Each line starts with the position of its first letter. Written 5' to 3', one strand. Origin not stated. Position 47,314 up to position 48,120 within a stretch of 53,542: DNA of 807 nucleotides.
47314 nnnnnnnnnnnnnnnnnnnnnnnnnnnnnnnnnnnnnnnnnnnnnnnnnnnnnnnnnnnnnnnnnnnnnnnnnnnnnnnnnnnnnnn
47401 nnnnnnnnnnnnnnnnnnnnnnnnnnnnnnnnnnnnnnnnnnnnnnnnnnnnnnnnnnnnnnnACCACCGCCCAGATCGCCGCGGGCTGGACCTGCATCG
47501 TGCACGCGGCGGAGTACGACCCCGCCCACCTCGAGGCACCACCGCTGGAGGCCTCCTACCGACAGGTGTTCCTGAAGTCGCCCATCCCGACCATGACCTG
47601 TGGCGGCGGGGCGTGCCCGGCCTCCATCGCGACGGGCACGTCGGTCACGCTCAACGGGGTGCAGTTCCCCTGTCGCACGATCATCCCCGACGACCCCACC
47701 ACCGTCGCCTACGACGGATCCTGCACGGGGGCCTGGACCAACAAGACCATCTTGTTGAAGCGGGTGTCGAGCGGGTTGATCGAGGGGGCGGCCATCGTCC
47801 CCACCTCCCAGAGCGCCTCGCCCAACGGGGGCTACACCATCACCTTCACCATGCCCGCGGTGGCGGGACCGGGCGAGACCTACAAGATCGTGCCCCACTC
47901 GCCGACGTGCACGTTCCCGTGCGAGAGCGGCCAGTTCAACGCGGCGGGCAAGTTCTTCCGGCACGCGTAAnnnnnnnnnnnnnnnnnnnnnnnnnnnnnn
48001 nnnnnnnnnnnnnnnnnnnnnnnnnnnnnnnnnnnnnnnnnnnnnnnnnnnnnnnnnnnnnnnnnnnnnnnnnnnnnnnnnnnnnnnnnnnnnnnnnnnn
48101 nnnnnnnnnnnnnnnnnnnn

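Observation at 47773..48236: Inverted partial duplication of the large gene's 3' end immediately downstream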

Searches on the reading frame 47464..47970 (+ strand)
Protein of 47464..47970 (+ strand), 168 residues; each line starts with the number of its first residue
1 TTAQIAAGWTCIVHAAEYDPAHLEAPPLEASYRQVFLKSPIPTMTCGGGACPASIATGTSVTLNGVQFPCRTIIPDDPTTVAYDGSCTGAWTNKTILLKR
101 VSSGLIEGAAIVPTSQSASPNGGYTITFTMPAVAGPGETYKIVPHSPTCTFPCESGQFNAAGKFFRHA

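Call 13: search_protein_families(library=pfam, proteins=[window:47464-47970:+], max_evalue=0.1)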
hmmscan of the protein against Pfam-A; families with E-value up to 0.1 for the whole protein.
window:47464-47970:+ (168 aa): 1 family
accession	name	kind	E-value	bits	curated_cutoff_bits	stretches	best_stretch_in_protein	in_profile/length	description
PF05354.17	Phage_attach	-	0.08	14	26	0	24-79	38-92/99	Phage Head-Tail Attachment protein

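Call 14: find_homologous_proteins(query=window:47464-47967:+, max_evalue=0.01)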
Query window:47464-47967:+ (168 aa): 5 proteins with E <= 0.01 among 52 candidates.
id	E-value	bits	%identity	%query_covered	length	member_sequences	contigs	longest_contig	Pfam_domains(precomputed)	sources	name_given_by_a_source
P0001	4.2e-67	243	98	65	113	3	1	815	-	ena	-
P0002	7.8e-51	190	58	97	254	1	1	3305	-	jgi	jgi:hypothetical protein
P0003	9.2e-50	187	62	80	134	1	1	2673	-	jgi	jgi:hypothetical protein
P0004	1.1e-40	157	65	64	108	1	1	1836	-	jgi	jgi:hypothetical protein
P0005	2.4e-28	117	55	69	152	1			-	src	-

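Call 17: find_encoding_contigs(protein=P0002, flank=5000)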
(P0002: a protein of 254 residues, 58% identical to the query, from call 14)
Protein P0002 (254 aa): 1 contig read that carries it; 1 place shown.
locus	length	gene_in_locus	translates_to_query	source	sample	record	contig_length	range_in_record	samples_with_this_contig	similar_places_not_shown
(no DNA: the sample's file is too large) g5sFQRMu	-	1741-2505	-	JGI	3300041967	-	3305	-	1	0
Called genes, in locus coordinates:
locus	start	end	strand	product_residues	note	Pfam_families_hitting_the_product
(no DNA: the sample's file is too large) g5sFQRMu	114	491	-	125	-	PF18029:Glyoxalase_6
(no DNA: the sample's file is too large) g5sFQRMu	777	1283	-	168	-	PF07411:DUF1508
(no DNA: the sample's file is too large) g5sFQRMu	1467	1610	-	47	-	-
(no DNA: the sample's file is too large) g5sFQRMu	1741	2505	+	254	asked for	-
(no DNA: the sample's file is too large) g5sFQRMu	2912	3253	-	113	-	-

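Call 18: find_encoding_contigs(protein=P0003, flank=5000)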
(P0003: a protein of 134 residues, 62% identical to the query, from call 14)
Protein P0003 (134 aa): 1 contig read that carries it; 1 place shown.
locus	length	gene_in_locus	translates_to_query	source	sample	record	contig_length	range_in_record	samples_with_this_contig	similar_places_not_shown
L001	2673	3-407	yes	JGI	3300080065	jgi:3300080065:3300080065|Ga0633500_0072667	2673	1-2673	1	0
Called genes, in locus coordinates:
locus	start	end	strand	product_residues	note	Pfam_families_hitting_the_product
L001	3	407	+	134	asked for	?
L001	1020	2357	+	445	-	PF12146:Hydrolase_4, PF00561:Abhydrolase_1, PF00211:Guanylate_cyc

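Call 19: find_encoding_contigs(protein=P0004, flank=5000)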
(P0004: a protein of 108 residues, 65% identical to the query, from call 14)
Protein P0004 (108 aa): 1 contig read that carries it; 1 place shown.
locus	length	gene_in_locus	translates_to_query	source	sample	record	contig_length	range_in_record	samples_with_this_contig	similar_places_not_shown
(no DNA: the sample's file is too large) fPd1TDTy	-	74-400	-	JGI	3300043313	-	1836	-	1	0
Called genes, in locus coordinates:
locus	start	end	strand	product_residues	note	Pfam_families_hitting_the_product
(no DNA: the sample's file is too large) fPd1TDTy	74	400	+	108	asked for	-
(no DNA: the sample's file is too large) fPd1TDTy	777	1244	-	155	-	-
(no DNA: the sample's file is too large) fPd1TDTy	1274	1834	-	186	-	?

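Call 20: find_encoding_contigs(protein=P0001, flank=5000)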
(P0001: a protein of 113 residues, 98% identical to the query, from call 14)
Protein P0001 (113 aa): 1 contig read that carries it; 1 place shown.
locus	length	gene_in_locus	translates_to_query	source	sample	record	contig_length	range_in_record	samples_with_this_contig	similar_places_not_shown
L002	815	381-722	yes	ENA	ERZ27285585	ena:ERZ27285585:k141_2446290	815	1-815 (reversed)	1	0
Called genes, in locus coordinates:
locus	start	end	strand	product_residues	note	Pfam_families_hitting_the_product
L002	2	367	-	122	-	?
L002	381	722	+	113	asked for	-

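Call 28: find_related_loci(query=A2, collection=genome_contigs, flank=6000)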
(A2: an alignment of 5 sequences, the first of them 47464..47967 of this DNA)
Query A2 (168 aa) in genome_contigs; peptide patterns used: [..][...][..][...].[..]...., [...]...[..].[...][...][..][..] (x = any residue, [..] = any of these).
14 stretches matched a pattern, but none encodes a relative of the query by tblastn (E <= 1e-3).

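Call 29: find_related_loci(query=A2, collection=metagenome_contigs, flank=6000)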
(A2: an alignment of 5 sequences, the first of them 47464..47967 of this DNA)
Query A2 (168 aa) in metagenome_contigs; peptide patterns used: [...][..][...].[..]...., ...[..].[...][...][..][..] (x = any residue, [..] = any of these).
81 stretches matched a pattern; 5 encode a relative of the query (tblastn E <= 1e-3); 5 distinct loci.
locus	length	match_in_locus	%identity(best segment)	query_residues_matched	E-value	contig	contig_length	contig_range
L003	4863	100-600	80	1-167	2e-91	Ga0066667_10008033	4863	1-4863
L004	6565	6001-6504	80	1-168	2e-91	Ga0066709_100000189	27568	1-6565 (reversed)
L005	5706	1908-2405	56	1-167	4e-58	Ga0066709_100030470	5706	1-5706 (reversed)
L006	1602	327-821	53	1-167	1e-57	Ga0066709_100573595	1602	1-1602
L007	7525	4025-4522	54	1-167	6e-55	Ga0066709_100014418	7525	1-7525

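Call 36: search_protein_representatives(alignment_id=A2)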
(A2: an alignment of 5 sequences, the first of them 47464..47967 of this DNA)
Query: 5 sequences, 165 profile positions. Proteins with E-value up to 0.001 (for the whole library): 26; up to 1e-10: 23; up to 1e-30: 15. The best 26 are listed.
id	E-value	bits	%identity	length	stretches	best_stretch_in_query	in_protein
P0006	1.5e-75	269.0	-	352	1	1-165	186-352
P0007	8.4e-71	253.5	-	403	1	1-165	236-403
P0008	2.7e-59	216.1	-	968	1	2-162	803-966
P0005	3.9e-59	215.5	-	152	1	1-113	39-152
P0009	4.9e-58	212.0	-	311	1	1-162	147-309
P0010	5.0e-58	212.0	-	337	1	1-162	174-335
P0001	2.5e-56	206.4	-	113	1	57-165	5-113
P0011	1.7e-53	197.2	-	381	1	1-161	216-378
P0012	5.4e-49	182.6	-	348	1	1-160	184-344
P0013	3.6e-47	176.6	-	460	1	1-123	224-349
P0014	1.7e-45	171.2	-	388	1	1-163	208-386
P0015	5.6e-45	169.5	-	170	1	13-163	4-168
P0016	2.8e-38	147.7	-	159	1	46-165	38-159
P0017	3.4e-35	137.7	-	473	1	1-164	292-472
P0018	7.2e-33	130.1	-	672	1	1-155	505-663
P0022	1.6e-22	96.4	-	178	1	58-159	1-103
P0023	2.7e-18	82.7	-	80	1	106-159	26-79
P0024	8.8e-16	74.5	-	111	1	109-160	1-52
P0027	2.3e-08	50.4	-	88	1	127-165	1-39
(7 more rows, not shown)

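Call 39: find_encoding_contigs(protein=P0024, flank=3000, max_places=10)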
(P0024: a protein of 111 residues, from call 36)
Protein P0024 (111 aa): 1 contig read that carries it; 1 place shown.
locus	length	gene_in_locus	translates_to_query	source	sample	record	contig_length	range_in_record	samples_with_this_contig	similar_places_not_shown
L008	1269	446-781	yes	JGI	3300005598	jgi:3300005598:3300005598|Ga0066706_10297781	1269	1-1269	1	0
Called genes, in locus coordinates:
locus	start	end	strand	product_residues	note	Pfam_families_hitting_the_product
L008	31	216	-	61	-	-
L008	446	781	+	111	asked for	-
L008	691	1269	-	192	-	?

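Call 40: find_encoding_contigs(protein=P0023, flank=6000)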
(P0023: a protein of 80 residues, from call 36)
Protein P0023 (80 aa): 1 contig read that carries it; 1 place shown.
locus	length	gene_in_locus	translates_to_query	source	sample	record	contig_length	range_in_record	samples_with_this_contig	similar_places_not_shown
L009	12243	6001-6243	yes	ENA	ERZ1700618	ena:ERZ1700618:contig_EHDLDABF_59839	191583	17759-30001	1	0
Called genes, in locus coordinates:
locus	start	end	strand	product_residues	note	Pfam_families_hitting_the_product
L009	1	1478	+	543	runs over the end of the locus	PF01656:CbiA (weak), PF10609:ParA, PF13614:AAA_31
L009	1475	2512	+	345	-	PF01370:Epimerase, PF16363:GDP_Man_Dehyd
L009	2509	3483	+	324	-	PF01370:Epimerase, PF02719:Polysacc_synt_2 (faint), PF04321:RmlD_sub_bind, PF16363:GDP_Man_Dehyd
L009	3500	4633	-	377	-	PF04932:Wzy_C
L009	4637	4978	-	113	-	PF12840:HTH_20, PF01022:HTH_5, PF12802:MarR_2 (weak)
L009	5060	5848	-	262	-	-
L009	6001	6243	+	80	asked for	-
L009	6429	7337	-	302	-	-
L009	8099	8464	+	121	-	PF00486:Trans_reg_C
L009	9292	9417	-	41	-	-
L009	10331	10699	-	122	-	PF17957:Big_7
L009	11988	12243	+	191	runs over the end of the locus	-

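Call 41: find_encoding_contigs(protein=P0022, flank=6000)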
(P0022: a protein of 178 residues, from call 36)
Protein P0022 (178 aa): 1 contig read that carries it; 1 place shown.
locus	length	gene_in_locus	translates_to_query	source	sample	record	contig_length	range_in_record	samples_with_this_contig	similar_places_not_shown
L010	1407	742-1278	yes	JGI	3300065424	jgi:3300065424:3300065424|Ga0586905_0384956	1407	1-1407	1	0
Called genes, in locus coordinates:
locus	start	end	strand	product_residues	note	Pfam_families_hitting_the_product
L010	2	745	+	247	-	?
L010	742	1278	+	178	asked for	-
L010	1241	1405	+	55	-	?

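Call 42: find_encoding_contigs(protein=P0016, flank=6000)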
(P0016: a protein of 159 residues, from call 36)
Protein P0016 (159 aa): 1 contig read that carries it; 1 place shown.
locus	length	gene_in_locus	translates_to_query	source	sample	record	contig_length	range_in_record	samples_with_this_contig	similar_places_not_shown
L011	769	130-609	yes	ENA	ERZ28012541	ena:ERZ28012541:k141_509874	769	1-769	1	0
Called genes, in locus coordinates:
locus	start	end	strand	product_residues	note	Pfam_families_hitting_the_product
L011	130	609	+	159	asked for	-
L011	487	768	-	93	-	?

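Call 48: predict_structure(alignment_id=A2)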
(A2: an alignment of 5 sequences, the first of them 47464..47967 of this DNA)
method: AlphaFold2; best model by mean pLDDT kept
length: 168 residues; sequences in the alignment: 5
mean_pLDDT: 67.0   pTM: 0.64
mean pLDDT of the five models: 67.0, 63.3, 60.8, 59.4, 45.0
residues with pLDDT >= 90: 27; 70-90: 59; 50-70: 18; < 50: 64
segments of 3 or more residues with pLDDT < 50: 1-37, 70-82, 84-88, 149-157
pLDDT, mean of each block of 10 residues (from residue 1): 36 43 44 49 88 91 76 46 50 82 81 87 87 86 70 45 83
secondary structure, 60 per line:
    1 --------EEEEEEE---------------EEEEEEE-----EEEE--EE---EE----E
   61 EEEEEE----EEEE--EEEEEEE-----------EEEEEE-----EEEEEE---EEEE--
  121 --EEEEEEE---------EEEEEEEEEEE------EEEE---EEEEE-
elements in order: E9-15 E31-37 E43-46 E60-66 E71-74 E77-83 E95-100 E106-111 E115-118 E123-129 E139-149 E156-159 E163-167

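Call 54: fold_search(model_id=the predicted structure, library=pdb)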
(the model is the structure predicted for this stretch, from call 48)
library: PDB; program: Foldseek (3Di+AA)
matches with E <= 10: 1803; with E <= 0.001: 0
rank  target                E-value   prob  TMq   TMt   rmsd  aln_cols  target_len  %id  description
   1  8to7_G                3.0e-03  0.99  0.34  0.42   7.0       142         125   12  Cryo-EM structure of HERH-b*01 Fab in complex with HIV-1 Env trimer BG505.DS SOSIP (released 2024-08-07)
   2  7n2n_D                7.9e-03  0.97  0.32  0.29   7.2       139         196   14  TCR-antigen complex AS4.2-PRPF3-HLA*B27 (released 2022-12-07)
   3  7n2o_D                8.3e-03  0.99  0.34  0.30   6.3       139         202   14  AS4.2-YEIH-HLA*B27 (released 2022-12-07)
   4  7rq6_D                1.5e-02  0.95  0.34  0.42   7.4       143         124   10  Cryo-EM structure of SARS-CoV-2 spike in complex with non-neutralizing NTD-directed CV3-13 Fab isolated from convalesc (released 2022-04-20)
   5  8tl4_G                1.5e-02  0.95  0.32  0.39   7.0       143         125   10  CRYO-EM STRUCTURE OF HIV-1 BG505DS-SOSIP.664 ENV TRIMER BOUND TO DJ85-e.01 FAB (released 2024-08-28)
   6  8t6m_D                1.5e-02  0.93  0.32  0.40   7.6       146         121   11  Human leukocyte antigen bound by two alloreactive antibody Fabs (released 2024-12-25)
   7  8vsj_B                1.6e-02  0.99  0.33  0.31   6.6       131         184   14  Engineered peptide-specific binder in complex with HLA-DR1/CLIP (released 2024-10-02)
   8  2z8w_C                1.6e-02  0.97  0.33  0.42   6.4       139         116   14  Structure of an IgNAR-AMA1 complex (released 2007-11-27)
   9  8e6j_E                1.6e-02  0.97  0.35  0.44   7.0       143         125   10  3H03 Fab in complex with influenza virus neuraminidase from A/Brevig Mission/1/1918 (H1N1) (released 2023-08-09)
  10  2ian_G                1.6e-02  0.97  0.29  0.27   7.0       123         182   14  Structural basis for recognition of mutant self by a tumor-specific, MHC class II-restricted TCR (released 2007-04-03)
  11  9gst_H                1.7e-02  0.98  0.37  0.46   6.4       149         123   12  LN02-ML85 Fab in complex with crosslinked DS-SOSIP HIV-1 Env trimer (released 2025-09-24)
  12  4v1d_D                1.7e-02  0.94  0.34  0.42   7.7       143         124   10  Ternary complex among two human derived single chain antibody fragments and Cn2 toxin from scorpion Centruroides noxiu (released 2015-10-07)
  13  9b7l_H                1.8e-02  0.95  0.34  0.42   7.5       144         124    8  Fab2-2 in complex with the capsid of Adeno-associated virus type 9 (released 2025-04-16)
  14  6wdt_H                1.8e-02  0.93  0.32  0.41   7.1       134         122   11  Enterovirus D68 in complex with human monoclonal antibody EV68-228 (released 2020-07-15)
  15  8wpw_H                2.0e-02  0.92  0.33  0.42   7.1       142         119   10  Cryo-EM structure of SARS-CoV-2 XBB.1.5 receptor-binding domain (RBD) complexed with CB6 mutant,S309, and S304 antibod (released 2024-10-16)
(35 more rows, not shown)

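Call 63: find_homologous_proteins(query=P0024, max_evalue=0.01)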
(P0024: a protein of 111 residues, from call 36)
Query P0024 (111 aa): 1 proteins with E <= 0.01 among 19 candidates.
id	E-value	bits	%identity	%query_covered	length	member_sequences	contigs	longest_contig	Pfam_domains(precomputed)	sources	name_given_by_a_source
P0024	1.3e-70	253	100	100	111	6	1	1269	-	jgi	-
